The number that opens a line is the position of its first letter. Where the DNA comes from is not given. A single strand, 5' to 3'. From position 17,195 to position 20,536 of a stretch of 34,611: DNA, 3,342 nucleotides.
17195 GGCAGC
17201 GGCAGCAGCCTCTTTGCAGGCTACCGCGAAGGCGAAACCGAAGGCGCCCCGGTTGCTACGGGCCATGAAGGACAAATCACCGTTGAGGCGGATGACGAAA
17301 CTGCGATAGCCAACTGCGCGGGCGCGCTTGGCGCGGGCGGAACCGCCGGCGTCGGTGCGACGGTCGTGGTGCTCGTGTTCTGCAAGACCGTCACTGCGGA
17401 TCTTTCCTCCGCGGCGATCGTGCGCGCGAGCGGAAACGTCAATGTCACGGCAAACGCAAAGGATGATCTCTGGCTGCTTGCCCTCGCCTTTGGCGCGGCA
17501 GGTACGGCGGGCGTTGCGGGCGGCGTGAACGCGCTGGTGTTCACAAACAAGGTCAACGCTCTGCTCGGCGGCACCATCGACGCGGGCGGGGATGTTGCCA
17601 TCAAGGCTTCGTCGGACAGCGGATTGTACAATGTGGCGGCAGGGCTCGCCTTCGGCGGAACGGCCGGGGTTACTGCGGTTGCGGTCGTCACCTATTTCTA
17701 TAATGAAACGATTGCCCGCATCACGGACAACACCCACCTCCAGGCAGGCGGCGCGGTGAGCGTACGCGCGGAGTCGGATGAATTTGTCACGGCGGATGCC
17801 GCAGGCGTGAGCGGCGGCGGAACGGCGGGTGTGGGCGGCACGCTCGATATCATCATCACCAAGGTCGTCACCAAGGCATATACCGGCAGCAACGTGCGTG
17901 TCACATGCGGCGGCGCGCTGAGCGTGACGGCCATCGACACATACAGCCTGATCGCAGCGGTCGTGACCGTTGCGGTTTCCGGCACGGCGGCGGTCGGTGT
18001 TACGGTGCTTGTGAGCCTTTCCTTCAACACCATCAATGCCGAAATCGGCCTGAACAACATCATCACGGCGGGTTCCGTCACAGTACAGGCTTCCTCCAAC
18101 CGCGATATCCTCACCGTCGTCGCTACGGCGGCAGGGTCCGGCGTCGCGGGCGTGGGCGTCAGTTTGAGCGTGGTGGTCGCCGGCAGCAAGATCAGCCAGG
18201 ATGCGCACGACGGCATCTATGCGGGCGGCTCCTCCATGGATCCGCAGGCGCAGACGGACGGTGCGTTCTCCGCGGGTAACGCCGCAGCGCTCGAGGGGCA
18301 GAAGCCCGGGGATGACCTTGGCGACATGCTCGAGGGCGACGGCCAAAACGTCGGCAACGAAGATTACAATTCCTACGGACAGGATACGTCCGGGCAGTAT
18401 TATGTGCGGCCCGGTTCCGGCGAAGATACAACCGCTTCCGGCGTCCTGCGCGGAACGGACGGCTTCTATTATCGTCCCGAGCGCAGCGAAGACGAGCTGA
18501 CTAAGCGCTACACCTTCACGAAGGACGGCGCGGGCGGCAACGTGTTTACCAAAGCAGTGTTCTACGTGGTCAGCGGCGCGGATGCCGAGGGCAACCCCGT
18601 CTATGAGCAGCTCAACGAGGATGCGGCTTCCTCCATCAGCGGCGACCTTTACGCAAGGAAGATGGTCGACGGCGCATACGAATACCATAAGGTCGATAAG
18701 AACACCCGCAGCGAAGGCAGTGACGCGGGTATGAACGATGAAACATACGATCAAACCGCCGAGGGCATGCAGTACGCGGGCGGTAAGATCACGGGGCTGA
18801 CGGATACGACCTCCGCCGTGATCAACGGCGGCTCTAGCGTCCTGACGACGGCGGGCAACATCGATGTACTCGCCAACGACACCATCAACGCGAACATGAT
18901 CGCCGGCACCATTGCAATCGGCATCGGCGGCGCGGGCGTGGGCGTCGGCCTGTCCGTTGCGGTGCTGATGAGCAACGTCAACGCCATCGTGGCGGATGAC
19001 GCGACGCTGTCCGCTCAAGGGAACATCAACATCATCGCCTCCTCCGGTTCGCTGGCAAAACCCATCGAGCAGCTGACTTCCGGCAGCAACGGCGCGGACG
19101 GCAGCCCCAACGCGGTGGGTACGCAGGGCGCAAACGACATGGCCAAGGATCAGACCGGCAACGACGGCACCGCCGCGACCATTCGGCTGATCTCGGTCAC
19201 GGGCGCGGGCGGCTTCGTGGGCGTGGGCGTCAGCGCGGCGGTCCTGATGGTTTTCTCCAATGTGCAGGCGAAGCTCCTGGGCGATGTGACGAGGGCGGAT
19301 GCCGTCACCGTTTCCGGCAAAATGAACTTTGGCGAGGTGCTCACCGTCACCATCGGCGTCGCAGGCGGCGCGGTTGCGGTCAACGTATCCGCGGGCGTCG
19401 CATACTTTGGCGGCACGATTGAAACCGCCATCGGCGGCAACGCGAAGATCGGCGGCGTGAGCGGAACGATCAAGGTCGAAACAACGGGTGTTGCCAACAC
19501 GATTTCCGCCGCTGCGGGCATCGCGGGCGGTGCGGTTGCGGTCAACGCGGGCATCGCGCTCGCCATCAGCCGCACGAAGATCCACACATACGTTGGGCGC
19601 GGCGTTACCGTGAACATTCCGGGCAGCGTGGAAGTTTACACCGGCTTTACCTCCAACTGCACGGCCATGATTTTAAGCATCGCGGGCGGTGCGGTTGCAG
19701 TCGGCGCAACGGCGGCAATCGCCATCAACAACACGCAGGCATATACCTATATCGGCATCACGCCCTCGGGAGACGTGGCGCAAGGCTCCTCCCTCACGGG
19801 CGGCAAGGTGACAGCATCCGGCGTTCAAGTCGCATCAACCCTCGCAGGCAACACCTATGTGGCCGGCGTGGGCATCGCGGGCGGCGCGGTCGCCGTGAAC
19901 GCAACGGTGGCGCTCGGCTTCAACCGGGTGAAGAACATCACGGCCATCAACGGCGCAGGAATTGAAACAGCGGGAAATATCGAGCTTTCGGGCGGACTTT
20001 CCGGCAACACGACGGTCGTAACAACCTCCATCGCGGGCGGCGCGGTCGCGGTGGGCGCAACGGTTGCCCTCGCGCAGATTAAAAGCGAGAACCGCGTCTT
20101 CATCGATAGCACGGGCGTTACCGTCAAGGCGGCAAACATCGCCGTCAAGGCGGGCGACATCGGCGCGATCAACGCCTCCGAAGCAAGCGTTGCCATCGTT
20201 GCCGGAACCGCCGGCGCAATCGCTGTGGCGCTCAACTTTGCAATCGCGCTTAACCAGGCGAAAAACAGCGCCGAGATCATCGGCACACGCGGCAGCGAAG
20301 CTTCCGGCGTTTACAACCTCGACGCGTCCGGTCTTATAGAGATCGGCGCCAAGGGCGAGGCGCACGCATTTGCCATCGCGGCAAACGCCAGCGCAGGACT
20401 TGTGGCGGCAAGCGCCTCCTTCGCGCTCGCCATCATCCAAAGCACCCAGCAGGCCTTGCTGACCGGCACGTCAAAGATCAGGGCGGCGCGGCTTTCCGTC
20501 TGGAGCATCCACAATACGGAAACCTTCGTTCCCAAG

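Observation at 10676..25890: LktA-like filamentous repeat chemistry in a Sec plus sortase (monoderm) export context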

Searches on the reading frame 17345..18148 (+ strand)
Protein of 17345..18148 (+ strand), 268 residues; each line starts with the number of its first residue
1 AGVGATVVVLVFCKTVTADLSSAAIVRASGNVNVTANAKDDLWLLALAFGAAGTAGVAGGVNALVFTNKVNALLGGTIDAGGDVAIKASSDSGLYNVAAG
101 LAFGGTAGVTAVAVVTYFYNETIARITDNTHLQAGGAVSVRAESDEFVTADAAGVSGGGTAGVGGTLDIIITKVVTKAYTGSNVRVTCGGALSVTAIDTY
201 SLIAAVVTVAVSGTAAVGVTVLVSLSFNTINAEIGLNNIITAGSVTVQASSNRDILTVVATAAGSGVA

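Call 31: predict_structure(alignment_id=A1)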
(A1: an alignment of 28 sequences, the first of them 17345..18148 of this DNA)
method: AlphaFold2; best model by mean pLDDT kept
length: 268 residues; sequences in the alignment: 28
mean_pLDDT: 95.4   pTM: 0.88
mean pLDDT of the five models: 95.4, 95.4, 93.6, 92.3, 89.4
residues with pLDDT >= 90: 255; 70-90: 11; 50-70: 1; < 50: 1
segments of 3 or more residues with pLDDT < 50: none
pLDDT, mean of each block of 10 residues (from residue 1): 93 97 94 97 95 94 97 98 98 96 95 97 97 98 97 94 96 97 95 98 97 93 96 92 96 95 78
secondary structure, 60 per line:
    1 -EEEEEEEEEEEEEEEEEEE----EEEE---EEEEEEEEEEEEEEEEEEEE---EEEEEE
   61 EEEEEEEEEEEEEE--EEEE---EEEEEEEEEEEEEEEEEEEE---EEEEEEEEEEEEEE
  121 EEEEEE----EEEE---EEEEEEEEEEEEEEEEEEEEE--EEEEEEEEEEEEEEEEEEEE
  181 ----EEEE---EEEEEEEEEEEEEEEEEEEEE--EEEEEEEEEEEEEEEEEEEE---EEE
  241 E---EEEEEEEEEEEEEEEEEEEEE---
elements in order: E2-20 E25-28 E32-51 E55-74 E77-80 E84-103 E107-126 E131-134 E138-158 E161-180 E185-188 E192-212 E215-234 E238-241 E245-265

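Call 34: fold_search(model_id=the predicted structure, library=pdb)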
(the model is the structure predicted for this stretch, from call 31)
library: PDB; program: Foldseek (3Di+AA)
matches with E <= 10: 62; with E <= 0.001: 0
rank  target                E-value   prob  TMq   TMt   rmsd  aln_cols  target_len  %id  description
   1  8c50_A                5.0e-02  0.01  0.07  0.06  30.1       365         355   12  Pontibacter korlensis curli subunit CsgA (released 2023-06-28)
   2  9u4u_A                9.5e-02  0.04  0.10  0.15  24.5       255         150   11  Structure of the functional amyloid FapC from Pseudomonas sp.UK4 (released 2025-08-06)
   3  5uyt_B                9.5e-02  0.01  0.08  0.06  29.9       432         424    8  Crystal structure of ice binding protein from an Antarctic bacterium Flavobacteriaceae (released 2017-10-25)
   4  5uyt_A                1.0e-01  0.01  0.06  0.05  31.2       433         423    7  Crystal structure of ice binding protein from an Antarctic bacterium Flavobacteriaceae (released 2017-10-25)
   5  6n2b_A                2.0e-01  0.02  0.09  0.07  26.0       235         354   11  The Crystal Structure of Caldicellulosiruptor kristjanssonii Tapirin C-terminal domain (released 2018-12-19)
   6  5awf_E                2.8e-01  0.02  0.12  0.10  26.2       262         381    9  Crystal structure of SufB-SufC-SufD complex from Escherichia coli (released 2015-11-11)
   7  4z05_A                3.0e-01  0.03  0.13  0.16  24.9       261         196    9  C. bescii Family 3 pectate lyase mutant E84A (released 2015-12-23)
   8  5awg_B                3.2e-01  0.02  0.10  0.08  27.0       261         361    7  Crystal structure of Hg-bound SufB-SufC-SufD complex from Escherichia coli (released 2015-11-11)
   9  1vh4_B                4.6e-01  0.01  0.09  0.06  26.8       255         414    7  Crystal structure of a stabilizer of iron transporter (released 2003-12-30)
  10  5awf_A                4.6e-01  0.01  0.09  0.07  25.8       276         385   10  Crystal structure of SufB-SufC-SufD complex from Escherichia coli (released 2015-11-11)
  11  6n2b_B                5.4e-01  0.01  0.10  0.08  30.1       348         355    8  The Crystal Structure of Caldicellulosiruptor kristjanssonii Tapirin C-terminal domain (released 2018-12-19)
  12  4dn7_A                7.1e-01  0.01  0.09  0.07  27.1       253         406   11  CRYSTAL STRUCTURE OF putative ABC transporter, ATP-binding protein from Methanosarcina mazei Go1 (released 2012-02-22)
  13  6n2c_B                8.4e-01  0.01  0.07  0.06  25.7       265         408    8  The Crystal Structure of Caldicellulosiruptor hydrothermalis Tapirin C-terminal domain (released 2018-12-19)
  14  4z06_A                1.2e+00  0.01  0.09  0.10  26.7       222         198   13  C. bescii Family 3 pectate lyase double mutant K108A/R133A in complex with ALPHA-D-GALACTOPYRANURONIC ACID (released 2015-12-23)
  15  9a7k_B                1.2e+00  0.01  0.13  0.09  24.6       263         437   10  Integrative model of SUFB-SUFD by crosslinking MS and deep learning (released 2024-09-18)
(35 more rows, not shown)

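Call 41: fold_search(model_id=the predicted structure, library=viral)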
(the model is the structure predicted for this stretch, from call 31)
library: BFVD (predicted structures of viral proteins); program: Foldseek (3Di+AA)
matches with E <= 10: 255; with E <= 0.001: 0
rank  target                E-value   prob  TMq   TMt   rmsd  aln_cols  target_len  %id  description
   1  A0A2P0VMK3            6.4e-03  0.11  0.16  0.15  28.1       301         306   10  Uncharacterized protein [Tetraselmis virus 1]
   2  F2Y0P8                1.1e-02  0.02  0.07  0.06  28.6       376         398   12  (no name in the UniProt tables at hand)
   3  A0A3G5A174            1.6e-02  0.06  0.11  0.14  22.9       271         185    6  Uncharacterized protein [Harvfovirus sp.]
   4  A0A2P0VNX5            2.1e-02  0.06  0.13  0.08  22.4       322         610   10  Uncharacterized protein [Tetraselmis virus 1]
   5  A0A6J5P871            4.1e-02  0.04  0.11  0.10  28.4       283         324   12  Uncharacterized protein [uncultured Caudovirales phage]
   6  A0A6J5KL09            5.1e-02  0.01  0.07  0.04  27.4       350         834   10  Parallel beta-helix repeat [uncultured Caudovirales phage]
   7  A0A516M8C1            5.4e-02  0.01  0.08  0.07  28.6       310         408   12  (no name in the UniProt tables at hand)
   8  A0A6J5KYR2            6.4e-02  0.21  0.22  0.24  27.3       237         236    8  Uncharacterized protein [uncultured Caudovirales phage]
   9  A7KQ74                6.4e-02  0.04  0.14  0.13  28.9       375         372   11  Uncharacterized protein [Gallid alphaherpesvirus 2]
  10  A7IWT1                7.5e-02  0.02  0.08  0.09  24.9       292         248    8  Uncharacterized protein b406L [Paramecium bursaria Chlorella virus NY2A]
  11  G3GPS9                9.8e-02  0.02  0.08  0.09  25.9       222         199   13  (no name in the UniProt tables at hand)
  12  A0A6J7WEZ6            1.2e-01  0.01  0.08  0.08  27.5       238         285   13  Uncharacterized protein [uncultured Caudovirales phage]
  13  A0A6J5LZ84            1.2e-01  0.01  0.06  0.04  28.8       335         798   10  Uncharacterized protein [uncultured Caudovirales phage]
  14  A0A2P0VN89            1.4e-01  0.06  0.19  0.17  25.2       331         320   12  Uncharacterized protein [Tetraselmis virus 1]
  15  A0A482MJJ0            1.4e-01  0.03  0.08  0.09  22.2       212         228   11  Uncharacterized protein [Nodularia phage vB_NspS-kac68v162]
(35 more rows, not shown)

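Call 47: search_protein_representatives(alignment_id=A1)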
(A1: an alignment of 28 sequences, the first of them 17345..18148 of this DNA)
Query: 28 sequences, 274 profile positions. Proteins with E-value up to 0.001 (for the whole library): 4258; up to 1e-10: 2493; up to 1e-30: 1123. The best 150 are listed.
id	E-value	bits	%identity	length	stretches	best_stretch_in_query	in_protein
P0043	1.7e-293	985.3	-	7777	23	14-274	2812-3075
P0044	3.2e-288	968.0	-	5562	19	14-274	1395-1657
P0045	1.3e-276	929.9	-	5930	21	1-272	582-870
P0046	5.8e-267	898.3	-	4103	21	2-273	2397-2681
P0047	7.1e-261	878.3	-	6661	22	29-273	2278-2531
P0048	3.3e-252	849.9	-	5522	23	1-242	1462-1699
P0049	3.5e-251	846.5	-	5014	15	1-274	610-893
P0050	9.8e-249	838.5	-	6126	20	1-245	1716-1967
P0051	1.1e-245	828.5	-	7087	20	15-273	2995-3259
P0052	1.3e-245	828.2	-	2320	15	1-243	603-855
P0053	8.5e-239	805.9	-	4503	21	1-273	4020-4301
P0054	1.0e-237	802.3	-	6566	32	33-247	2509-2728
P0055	3.9e-235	793.9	-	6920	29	33-274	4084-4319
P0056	2.7e-232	784.6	-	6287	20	14-273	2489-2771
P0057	2.7e-228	771.4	-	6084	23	13-269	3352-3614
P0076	1.4e-188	641.2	-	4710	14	45-240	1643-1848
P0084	7.4e-180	612.6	-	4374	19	1-272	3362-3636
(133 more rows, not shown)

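Call 68: search_protein_families(library=pfam, proteins=[P0084, P0076], max_evalue=0.001)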
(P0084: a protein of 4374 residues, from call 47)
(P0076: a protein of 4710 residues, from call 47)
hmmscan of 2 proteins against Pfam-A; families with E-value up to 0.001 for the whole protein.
P0084 (4374 aa): 0 families

P0076 (4710 aa): 0 families

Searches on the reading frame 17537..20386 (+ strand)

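Call 7: search_protein_families(library=ncbifam, proteins=[window:17537-20386:+], max_evalue=0.01)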
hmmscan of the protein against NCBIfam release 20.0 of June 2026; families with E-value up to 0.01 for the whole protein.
window:17537-20386:+ (950 aa): 1 family
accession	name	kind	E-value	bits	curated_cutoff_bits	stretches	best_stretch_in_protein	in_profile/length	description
NF012206.1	LktA_tand_53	repeat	1e-13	51.2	50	5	41-94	1-53/53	tandem repeat-containing filamentous protein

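Call 8: search_protein_families(library=pfam, proteins=[window:17537-20386:+], max_evalue=0.01)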
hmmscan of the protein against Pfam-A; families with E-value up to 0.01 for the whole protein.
window:17537-20386:+ (950 aa): 0 families
